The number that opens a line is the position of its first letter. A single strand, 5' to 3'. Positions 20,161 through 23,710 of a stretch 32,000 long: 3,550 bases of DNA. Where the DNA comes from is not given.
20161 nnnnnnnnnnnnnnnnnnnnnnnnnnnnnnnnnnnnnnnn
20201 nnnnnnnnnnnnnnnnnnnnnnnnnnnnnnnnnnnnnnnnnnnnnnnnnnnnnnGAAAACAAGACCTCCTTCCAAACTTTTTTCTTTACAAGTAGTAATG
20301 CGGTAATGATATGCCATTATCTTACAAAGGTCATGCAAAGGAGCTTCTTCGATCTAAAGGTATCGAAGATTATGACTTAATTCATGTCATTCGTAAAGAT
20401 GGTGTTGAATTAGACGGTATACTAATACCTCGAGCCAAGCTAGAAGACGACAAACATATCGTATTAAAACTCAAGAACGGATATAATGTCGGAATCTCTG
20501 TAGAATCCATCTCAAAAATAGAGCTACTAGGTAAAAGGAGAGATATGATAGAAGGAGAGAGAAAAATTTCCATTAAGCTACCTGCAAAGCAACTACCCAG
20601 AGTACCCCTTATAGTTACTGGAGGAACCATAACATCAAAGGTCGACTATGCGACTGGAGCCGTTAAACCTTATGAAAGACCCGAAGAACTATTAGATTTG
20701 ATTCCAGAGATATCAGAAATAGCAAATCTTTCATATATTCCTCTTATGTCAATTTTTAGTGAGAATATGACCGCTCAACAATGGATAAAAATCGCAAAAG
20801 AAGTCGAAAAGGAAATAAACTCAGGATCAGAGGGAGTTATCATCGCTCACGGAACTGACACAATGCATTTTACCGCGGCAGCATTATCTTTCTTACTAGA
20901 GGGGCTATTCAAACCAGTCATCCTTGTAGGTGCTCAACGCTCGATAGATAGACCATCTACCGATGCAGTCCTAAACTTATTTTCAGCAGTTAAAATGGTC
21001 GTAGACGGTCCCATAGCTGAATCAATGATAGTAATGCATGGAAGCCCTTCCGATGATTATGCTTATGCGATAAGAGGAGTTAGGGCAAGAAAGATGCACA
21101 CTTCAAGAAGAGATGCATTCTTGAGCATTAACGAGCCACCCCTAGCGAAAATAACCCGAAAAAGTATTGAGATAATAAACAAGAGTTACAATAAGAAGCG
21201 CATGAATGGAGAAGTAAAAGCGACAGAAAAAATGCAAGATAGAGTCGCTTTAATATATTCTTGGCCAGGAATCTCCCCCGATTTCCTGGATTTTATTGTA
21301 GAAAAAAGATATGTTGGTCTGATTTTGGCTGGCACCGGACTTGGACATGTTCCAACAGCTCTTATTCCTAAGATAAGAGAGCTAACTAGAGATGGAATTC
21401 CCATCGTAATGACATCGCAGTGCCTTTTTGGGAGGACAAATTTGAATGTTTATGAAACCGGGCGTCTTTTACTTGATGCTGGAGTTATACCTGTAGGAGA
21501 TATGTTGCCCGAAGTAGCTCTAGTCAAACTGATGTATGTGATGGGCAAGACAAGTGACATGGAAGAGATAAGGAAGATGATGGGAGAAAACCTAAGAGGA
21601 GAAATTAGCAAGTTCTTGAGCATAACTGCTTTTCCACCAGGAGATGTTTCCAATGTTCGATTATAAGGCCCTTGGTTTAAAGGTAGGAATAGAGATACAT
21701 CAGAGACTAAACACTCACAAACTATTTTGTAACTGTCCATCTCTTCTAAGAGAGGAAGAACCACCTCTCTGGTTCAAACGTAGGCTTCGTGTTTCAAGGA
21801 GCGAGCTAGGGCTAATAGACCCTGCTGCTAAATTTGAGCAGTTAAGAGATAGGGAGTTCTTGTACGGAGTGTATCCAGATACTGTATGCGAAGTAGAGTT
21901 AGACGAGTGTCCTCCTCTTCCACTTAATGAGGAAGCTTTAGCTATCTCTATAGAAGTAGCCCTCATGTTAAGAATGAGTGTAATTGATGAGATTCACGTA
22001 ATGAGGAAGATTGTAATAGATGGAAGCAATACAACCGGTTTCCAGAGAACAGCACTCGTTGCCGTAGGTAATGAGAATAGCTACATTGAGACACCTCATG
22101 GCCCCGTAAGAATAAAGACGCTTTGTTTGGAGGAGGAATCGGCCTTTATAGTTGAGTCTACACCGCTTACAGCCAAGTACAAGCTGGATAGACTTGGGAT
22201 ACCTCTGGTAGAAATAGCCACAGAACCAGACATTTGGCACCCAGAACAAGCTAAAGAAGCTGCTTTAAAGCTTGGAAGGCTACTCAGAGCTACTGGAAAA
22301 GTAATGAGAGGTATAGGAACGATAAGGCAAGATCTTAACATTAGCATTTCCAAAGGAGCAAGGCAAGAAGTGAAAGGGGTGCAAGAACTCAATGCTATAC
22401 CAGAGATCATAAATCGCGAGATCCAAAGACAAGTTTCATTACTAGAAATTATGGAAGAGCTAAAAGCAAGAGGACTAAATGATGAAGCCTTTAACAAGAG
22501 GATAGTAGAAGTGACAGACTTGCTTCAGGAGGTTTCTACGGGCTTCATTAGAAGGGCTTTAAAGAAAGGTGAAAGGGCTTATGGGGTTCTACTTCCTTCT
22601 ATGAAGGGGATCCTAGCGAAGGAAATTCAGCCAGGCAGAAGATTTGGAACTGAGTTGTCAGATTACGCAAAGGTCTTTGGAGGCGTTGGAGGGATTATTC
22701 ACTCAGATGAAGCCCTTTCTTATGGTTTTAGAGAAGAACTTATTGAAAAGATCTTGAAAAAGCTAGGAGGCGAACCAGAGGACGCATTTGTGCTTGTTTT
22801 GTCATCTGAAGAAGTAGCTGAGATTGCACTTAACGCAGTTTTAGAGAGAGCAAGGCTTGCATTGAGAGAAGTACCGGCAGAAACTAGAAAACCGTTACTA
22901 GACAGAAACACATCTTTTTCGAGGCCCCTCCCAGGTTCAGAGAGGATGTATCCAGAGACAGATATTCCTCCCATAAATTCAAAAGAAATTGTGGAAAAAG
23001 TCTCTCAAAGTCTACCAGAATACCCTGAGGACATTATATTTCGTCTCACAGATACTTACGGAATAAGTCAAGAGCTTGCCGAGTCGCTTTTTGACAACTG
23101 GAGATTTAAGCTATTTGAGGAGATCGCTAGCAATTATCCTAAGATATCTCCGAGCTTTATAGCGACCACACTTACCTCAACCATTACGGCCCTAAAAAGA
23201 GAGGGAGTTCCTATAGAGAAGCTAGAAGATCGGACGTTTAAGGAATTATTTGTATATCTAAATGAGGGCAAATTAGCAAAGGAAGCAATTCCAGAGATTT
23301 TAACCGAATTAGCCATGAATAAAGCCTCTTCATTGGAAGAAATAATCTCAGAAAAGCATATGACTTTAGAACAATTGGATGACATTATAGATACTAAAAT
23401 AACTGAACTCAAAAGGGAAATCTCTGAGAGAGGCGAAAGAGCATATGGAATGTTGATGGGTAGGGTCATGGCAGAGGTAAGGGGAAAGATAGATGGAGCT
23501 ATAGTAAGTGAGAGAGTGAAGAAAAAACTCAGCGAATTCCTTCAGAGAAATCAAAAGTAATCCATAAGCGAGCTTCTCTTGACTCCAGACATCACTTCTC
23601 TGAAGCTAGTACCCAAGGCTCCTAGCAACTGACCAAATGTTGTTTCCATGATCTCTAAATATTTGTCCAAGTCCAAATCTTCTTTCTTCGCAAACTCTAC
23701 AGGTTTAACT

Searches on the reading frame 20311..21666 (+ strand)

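Call 46: search_protein_families(library=pfam, proteins=[window:20311-21666:+], max_evalue=0.001)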
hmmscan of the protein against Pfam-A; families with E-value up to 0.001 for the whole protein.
window:20311-21666:+ (451 aa): 3 families
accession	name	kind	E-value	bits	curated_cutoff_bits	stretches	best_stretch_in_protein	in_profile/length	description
PF00710.25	Asparaginase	-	6.5e-59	199.1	22.5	1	97-291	1-190/193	Asparaginase, N-terminal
PF17763.6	Asparaginase_C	-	2.5e-36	124.6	34.6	1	311-424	1-114/114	Glutaminase/Asparaginase C-terminal domain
PF18195.6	GatD_N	-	1.7e-18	66.1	25.7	1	18-73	1-54/54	GatD N-terminal domain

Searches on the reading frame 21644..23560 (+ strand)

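Call 46: search_protein_families(library=pfam, proteins=[window:21644-23560:+], max_evalue=0.001)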
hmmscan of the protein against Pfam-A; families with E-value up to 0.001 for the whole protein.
window:21644-23560:+ (638 aa): 4 families
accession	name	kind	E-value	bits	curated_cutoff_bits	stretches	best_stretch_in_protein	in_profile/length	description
PF02934.20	GatB_N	-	8.2e-50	170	23.4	1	13-447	2-272/277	GatB/GatE catalytic domain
PF02637.23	GatB_Yqey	-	8.2e-21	74.9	27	1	490-629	2-148/148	GatB domain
PF02938.19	GAD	-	1.6e-13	51.1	23.4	1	302-395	1-94/95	GAD domain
PF09424.15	YqeY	-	7.7e-06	26.5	27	1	571-629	89-143/143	Yqey-like protein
